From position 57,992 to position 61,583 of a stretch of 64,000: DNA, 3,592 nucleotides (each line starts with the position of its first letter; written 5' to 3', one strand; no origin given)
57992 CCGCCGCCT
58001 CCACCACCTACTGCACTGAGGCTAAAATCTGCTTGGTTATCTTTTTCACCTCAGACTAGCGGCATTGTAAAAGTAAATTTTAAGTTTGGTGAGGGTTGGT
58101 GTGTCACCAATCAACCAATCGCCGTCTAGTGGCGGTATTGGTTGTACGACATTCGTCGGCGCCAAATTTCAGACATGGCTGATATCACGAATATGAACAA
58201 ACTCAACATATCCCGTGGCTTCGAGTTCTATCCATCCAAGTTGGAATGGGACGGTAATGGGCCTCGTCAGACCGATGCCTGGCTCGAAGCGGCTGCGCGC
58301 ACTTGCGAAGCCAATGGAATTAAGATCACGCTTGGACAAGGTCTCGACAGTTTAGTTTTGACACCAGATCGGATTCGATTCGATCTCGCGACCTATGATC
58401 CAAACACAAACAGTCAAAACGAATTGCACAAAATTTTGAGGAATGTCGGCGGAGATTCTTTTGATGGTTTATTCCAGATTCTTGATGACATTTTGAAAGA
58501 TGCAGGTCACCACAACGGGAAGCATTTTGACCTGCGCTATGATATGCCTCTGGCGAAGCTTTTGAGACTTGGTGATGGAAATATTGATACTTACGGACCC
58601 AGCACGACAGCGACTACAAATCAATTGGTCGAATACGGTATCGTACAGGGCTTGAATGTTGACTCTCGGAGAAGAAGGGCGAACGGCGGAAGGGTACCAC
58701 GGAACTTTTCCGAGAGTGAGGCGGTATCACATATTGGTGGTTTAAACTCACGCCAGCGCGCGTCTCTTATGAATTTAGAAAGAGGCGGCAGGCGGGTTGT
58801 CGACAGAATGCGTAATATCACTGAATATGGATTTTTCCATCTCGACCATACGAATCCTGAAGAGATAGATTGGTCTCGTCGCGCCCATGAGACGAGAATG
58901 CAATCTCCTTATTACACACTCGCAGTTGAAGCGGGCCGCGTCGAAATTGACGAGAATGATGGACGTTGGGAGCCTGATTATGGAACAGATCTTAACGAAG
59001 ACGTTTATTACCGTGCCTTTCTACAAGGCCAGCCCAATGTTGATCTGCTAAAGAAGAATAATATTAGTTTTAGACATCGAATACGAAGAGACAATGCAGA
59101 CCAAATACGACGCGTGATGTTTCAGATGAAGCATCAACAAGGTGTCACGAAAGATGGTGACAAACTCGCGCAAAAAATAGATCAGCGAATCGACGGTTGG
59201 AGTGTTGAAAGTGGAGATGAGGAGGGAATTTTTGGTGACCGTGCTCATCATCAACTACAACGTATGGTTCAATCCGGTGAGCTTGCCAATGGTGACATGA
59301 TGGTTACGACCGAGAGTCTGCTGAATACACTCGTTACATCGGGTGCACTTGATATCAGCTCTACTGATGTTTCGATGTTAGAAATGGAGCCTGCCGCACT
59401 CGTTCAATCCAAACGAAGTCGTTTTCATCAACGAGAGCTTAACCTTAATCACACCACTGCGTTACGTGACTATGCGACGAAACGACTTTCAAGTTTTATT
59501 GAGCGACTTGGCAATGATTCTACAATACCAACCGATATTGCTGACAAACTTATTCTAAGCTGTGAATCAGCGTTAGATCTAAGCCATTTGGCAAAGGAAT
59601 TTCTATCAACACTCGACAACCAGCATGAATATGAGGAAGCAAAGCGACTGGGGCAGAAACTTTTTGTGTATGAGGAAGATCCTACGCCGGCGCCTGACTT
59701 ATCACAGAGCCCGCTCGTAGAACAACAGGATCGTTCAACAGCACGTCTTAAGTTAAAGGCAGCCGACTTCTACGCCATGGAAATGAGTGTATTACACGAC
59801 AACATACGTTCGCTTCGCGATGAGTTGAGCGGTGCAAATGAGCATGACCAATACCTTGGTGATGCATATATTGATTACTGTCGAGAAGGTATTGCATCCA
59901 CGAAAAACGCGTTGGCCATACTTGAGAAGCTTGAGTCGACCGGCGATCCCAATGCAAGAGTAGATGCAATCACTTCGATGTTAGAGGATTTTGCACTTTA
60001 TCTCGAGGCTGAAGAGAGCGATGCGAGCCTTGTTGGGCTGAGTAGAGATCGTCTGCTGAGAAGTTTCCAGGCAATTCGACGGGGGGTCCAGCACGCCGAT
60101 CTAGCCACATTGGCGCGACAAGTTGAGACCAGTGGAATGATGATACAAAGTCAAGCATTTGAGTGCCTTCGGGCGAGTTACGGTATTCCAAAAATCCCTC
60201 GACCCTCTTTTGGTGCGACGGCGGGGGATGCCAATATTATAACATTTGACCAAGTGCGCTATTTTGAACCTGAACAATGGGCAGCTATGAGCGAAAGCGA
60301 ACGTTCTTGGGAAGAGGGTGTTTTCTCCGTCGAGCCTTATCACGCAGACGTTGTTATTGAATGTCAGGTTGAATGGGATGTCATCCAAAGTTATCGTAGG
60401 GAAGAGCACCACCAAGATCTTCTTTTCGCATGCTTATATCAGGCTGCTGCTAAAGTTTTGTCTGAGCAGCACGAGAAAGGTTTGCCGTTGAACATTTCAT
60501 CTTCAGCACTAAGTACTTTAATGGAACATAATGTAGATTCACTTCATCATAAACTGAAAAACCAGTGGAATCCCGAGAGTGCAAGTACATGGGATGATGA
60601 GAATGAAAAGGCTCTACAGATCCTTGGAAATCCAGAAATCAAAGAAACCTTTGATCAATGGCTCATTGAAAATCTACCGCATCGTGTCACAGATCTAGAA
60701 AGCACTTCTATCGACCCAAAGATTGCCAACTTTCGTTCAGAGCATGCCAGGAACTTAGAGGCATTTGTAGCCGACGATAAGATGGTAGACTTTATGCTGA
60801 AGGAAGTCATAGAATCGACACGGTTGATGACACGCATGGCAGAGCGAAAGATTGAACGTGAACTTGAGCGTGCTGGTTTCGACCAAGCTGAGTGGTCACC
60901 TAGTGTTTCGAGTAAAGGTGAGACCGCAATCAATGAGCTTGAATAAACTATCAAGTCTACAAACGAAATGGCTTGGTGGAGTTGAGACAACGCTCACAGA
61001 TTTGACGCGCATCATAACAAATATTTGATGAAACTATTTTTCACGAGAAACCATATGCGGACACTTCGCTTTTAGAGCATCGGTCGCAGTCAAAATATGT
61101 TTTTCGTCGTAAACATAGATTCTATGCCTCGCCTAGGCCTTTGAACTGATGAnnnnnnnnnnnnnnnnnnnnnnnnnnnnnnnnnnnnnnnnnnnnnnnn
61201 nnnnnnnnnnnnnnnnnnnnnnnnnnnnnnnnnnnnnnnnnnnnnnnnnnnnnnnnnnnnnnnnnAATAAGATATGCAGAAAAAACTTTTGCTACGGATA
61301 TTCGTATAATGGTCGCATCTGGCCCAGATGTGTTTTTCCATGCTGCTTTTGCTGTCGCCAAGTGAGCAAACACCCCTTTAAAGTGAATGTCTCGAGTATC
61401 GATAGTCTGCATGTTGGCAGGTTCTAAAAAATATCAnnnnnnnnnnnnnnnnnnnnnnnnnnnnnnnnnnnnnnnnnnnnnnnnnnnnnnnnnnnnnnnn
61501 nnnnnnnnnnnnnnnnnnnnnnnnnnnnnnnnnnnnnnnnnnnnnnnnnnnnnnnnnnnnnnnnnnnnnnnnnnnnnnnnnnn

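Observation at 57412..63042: Intact ssrA (tmRNA) followed 4.9 kb downstream by a direct repeat of its 3' end plus an upstream flank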

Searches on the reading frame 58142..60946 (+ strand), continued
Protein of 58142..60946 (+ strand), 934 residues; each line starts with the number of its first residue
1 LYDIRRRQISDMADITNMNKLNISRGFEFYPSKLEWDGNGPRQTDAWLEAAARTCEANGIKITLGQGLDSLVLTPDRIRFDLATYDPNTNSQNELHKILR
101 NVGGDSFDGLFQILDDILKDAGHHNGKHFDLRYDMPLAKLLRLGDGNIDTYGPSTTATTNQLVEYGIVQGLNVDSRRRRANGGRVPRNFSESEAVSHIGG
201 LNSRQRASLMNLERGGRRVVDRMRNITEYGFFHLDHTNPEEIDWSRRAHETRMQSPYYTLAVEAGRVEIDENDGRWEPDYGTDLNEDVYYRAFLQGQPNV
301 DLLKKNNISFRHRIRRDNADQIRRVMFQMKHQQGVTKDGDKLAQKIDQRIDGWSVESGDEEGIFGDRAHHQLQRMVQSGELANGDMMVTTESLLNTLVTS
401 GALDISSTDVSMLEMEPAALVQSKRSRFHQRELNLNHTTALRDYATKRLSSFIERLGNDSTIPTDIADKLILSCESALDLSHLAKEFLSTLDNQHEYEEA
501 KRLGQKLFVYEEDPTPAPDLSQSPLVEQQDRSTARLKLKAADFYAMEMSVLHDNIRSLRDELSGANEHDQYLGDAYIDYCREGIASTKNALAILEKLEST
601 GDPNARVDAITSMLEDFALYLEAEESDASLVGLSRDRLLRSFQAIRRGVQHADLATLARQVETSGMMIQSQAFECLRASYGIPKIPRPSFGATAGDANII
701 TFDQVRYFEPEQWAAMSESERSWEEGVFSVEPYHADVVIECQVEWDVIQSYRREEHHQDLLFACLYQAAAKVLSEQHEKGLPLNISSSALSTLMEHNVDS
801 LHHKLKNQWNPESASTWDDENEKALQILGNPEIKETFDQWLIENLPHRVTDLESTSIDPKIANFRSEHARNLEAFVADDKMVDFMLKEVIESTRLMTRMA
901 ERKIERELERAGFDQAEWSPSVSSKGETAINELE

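Call 71: find_homologous_proteins(query=A1, max_evalue=1e-10)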
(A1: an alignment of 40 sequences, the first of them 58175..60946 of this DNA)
Query A1 (40 sequences) (923 aa, profile of the alignment): 1 proteins with E <= 1e-10 among 8000 candidates.
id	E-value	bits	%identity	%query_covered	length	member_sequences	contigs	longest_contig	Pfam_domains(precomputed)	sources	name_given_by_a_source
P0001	3.5e-157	543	100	100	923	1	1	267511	-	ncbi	-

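Call 72: predict_structure(alignment_id=A1)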
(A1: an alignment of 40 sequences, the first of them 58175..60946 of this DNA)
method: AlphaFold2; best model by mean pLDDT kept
length: 923 residues; sequences in the alignment: 40
mean_pLDDT: 78.9   pTM: 0.74
mean pLDDT of the five models: 78.9, 78.0, 76.3, 75.4, 75.4
residues with pLDDT >= 90: 375; 70-90: 299; 50-70: 136; < 50: 113
segments of 3 or more residues with pLDDT < 50: 1-18, 20-25, 136-160, 162-171, 346-348, 502-517, 676-682, 796-798, 838-858
pLDDT, mean of each block of 10 residues (from residue 1): 33 42 48 80 89 87 86 74 78 62 76 72 75 52 30 31 47 67 95 93 93 93 84 94 94 85 82 96 84 93 91 93 84 91 58 74 92 88 87 66 91 94 89 95 93 95 94 94 89 82 42 50 93 97 96 95 89 72 88 84 88 75 82 95 97 95 88 53 75 97 93 89 96 83 79 71 75 64 58 50 56 67 69 57 44 50 82 93 95 96 95 91 87
secondary structure, 60 per line:
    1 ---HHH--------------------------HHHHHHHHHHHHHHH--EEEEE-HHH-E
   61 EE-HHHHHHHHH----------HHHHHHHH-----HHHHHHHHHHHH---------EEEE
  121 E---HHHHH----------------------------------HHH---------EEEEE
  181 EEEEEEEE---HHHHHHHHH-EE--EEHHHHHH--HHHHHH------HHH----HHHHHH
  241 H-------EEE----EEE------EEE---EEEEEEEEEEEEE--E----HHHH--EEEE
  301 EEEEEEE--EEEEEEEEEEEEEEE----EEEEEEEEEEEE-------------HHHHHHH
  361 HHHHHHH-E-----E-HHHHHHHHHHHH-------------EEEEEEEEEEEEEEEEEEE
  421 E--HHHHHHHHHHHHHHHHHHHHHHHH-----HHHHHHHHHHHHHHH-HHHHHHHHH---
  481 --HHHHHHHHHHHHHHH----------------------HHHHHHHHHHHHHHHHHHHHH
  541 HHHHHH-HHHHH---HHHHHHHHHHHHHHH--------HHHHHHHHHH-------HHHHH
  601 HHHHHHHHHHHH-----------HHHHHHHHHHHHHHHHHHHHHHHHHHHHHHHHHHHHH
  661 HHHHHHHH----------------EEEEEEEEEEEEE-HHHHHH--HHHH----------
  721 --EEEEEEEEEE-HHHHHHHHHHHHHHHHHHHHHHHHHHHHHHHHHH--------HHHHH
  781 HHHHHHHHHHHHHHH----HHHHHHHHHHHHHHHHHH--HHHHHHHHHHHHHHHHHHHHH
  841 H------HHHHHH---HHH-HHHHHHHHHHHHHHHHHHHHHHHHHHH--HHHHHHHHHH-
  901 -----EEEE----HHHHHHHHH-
elements in order (helices of 4 or more, strands of 3 or more residues): H33-47 E50-54 E60-62 H64-72 H83-90 H96-107 E117-121 H125-129 E176-188 H192-200 H208-213 H216-221 H235-241 E249-251 E256-258 E265-267 E271-283 H291-294 E297-307 E310-324 E329-340 H354-367 H377-388 E402-421 H424-447 H453-467 H469-477 H483-497 H520-546 H548-552 H556-570 H579-588 H596-612 H624-668 E685-697 H699-704 H707-710 E723-732 H734-767 H776-795 H800-817 H820-841 H848-853 H861-887 H890-899 E906-909 H914-922

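Call 74: fold_search(model_id=the predicted structure, library=pdb)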
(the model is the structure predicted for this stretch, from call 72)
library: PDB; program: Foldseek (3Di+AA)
matches with E <= 10: 406; with E <= 0.001: 0
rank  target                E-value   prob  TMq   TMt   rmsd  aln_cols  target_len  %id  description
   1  3g3r_A                1.2e-01  0.69  0.09  0.22  11.0       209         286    9  Crystal structure of a eukaryotic polyphosphate polymerase in complex with AppNHp-Mn2+ (released 2009-05-05)
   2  5iig                  1.5e-01  0.28  0.10  0.16  22.7       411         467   10  Structure of the SPX-TTM domain fragment of the yeast inorganic polyphophate polymerase Vtc4 (form A). (released 2016-04-27)
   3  3g3q_A                2.1e-01  0.44  0.10  0.24  11.2       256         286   10  Crystal structure of a eukaryotic polyphosphate polymerase in complex with a phosphate polymer (released 2009-05-05)
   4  6r1j_D                4.0e-01  0.47  0.11  0.30  18.2       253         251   12  Structure of the soluble AhlC triple head mutant of the tripartite alpha-pore forming toxin, AHL, from Aeromonas hydro (released 2019-07-10)
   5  5azp_B                5.0e-01  0.05  0.06  0.09  35.2       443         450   12  Crystal structure of a membrane protein from Pseudomonas aeruginosa (released 2016-06-08)
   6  3g3r_B                5.7e-01  0.25  0.10  0.25  10.1       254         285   10  Crystal structure of a eukaryotic polyphosphate polymerase in complex with AppNHp-Mn2+ (released 2009-05-05)
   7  7t54_A                5.7e-01  0.07  0.09  0.11  28.1       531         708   10  Cryo-EM structure of ATP-bound PCAT1 in the outward-facing conformation (released 2022-02-02)
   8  7p5j_A                6.2e-01  0.18  0.09  0.17  25.0       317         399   14  Cryo-EM structure of human TTYH1 in GDN (released 2021-08-11)
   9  7p3r_B                6.2e-01  0.08  0.06  0.12  27.2       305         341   13  Helical structure of the toxin MakA from Vibrio cholera (released 2022-02-23)
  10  2ns9_B                6.5e-01  0.09  0.06  0.23  16.6       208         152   10  Crystal structure of protein APE2225 from Aeropyrum pernix K1, Pfam COXG (released 2006-11-14)
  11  6qd6_F                6.5e-01  0.06  0.07  0.12  30.8       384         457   12  Molecular scaffolds expand the nanobody toolkit for cryo-EM applications: crystal structure of Mb-cHopQ-Nb207 (released 2019-12-18)
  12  9r68_I                6.5e-01  0.03  0.04  0.06  40.7       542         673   10  CPS secretion pathway Wza-Wzc_C1 (Conf 2) (released 2026-03-04)
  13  6r1j_J                6.8e-01  0.13  0.07  0.17  19.1       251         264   14  Structure of the soluble AhlC triple head mutant of the tripartite alpha-pore forming toxin, AHL, from Aeromonas hydro (released 2019-07-10)
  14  3khp_B                6.8e-01  0.04  0.05  0.11  17.1       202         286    8  Crystal structure of a possible dehydrogenase from Mycobacterium tuberculosis at 2.3A resolution (released 2009-12-01)
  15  8i6v_E                7.1e-01  0.11  0.10  0.13  20.6       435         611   10  Cryo-EM structure of the polyphosphate polymerase VTC complex(Vtc4/Vtc3/Vtc1) (released 2023-03-01)
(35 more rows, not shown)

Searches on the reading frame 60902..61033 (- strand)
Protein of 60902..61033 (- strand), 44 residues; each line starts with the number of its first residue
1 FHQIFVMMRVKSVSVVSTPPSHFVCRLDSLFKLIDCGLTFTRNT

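Call 81: search_protein_families(library=pfam, proteins=[window:60902-61033:-], max_evalue=1)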
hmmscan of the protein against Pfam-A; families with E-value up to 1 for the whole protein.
window:60902-61033:- (44 aa): 0 families

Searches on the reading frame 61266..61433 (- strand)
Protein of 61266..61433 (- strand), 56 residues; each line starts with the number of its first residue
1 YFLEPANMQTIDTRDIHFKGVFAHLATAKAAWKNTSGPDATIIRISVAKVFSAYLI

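Call 81: search_protein_families(library=pfam, proteins=[window:61266-61433:-], max_evalue=1)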
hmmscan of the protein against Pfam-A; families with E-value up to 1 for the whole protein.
window:61266-61433:- (56 aa): 1 family
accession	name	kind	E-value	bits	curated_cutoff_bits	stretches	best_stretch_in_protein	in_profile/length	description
PF13773.12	DUF4170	-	0.0015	18.9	25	1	8-36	16-44/60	Domain of unknown function (DUF4170)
